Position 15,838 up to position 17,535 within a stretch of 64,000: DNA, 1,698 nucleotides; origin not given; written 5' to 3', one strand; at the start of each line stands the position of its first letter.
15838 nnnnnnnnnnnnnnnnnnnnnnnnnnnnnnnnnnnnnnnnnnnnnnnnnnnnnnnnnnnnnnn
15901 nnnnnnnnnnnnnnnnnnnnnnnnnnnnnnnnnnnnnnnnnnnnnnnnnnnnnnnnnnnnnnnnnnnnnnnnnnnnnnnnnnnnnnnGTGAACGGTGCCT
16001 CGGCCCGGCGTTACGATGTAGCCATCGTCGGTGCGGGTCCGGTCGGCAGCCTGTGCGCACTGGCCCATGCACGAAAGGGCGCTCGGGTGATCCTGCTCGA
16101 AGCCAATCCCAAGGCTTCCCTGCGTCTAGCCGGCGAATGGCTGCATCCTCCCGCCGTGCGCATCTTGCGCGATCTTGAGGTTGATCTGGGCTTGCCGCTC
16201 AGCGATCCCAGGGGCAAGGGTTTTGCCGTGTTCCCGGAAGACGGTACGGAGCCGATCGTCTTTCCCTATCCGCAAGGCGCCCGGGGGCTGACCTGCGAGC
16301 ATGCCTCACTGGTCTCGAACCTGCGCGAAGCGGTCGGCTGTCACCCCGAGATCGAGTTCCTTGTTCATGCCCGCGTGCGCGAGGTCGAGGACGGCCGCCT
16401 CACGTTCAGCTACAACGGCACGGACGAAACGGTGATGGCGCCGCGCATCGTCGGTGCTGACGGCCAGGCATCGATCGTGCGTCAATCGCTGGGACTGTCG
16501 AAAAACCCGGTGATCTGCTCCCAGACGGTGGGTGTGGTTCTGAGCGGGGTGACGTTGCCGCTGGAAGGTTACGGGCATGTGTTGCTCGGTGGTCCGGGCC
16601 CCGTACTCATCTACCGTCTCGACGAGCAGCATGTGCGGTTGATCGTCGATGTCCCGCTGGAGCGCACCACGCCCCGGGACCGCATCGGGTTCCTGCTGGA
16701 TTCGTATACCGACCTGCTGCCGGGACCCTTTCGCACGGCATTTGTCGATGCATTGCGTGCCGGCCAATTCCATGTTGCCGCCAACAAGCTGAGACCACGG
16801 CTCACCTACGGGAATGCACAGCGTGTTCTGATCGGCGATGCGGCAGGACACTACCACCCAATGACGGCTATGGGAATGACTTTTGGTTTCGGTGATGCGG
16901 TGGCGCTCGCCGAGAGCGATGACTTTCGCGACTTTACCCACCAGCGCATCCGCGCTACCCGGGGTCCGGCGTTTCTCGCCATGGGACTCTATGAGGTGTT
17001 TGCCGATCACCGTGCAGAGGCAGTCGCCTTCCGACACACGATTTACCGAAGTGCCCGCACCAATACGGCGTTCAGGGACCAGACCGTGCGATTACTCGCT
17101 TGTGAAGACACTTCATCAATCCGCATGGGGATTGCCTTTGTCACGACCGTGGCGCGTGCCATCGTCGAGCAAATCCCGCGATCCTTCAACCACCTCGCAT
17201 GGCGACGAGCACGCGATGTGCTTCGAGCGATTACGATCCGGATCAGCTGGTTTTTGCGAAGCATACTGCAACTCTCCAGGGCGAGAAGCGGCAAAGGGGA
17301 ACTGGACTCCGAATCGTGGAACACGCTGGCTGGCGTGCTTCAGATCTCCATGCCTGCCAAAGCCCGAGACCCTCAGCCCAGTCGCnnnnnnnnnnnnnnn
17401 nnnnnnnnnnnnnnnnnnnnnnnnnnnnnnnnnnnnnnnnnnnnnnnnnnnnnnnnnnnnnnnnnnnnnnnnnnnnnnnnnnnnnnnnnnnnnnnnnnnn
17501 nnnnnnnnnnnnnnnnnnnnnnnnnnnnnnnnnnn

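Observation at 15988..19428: Single-ORF fusion of squalene epoxidase and oxidosqualene cyclase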

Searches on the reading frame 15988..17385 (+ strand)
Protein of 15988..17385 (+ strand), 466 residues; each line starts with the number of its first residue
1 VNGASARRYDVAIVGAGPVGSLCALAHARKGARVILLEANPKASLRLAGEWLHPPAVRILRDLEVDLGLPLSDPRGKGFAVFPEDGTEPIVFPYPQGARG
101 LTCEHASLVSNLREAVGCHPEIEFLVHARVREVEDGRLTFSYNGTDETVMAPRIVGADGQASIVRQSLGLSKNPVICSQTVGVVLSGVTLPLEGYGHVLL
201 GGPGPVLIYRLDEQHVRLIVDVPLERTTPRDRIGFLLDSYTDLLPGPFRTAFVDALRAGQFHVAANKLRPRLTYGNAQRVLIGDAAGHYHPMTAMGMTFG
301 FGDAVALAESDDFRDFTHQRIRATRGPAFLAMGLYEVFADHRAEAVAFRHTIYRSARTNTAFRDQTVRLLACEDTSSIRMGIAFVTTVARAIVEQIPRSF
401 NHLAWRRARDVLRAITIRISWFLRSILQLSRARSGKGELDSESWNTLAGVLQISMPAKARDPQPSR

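Call 54: search_solved_structures(query=window:15988-17385:+, max_evalue=1e-8, show_alignments=1)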
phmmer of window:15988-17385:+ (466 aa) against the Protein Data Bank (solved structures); distinct sequences matched with E-value up to 1e-8: 1.
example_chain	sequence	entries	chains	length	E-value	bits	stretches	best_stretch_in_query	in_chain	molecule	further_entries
6c6n_A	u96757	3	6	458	2.9e-25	92.4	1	8-304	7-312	Squalene monooxygenase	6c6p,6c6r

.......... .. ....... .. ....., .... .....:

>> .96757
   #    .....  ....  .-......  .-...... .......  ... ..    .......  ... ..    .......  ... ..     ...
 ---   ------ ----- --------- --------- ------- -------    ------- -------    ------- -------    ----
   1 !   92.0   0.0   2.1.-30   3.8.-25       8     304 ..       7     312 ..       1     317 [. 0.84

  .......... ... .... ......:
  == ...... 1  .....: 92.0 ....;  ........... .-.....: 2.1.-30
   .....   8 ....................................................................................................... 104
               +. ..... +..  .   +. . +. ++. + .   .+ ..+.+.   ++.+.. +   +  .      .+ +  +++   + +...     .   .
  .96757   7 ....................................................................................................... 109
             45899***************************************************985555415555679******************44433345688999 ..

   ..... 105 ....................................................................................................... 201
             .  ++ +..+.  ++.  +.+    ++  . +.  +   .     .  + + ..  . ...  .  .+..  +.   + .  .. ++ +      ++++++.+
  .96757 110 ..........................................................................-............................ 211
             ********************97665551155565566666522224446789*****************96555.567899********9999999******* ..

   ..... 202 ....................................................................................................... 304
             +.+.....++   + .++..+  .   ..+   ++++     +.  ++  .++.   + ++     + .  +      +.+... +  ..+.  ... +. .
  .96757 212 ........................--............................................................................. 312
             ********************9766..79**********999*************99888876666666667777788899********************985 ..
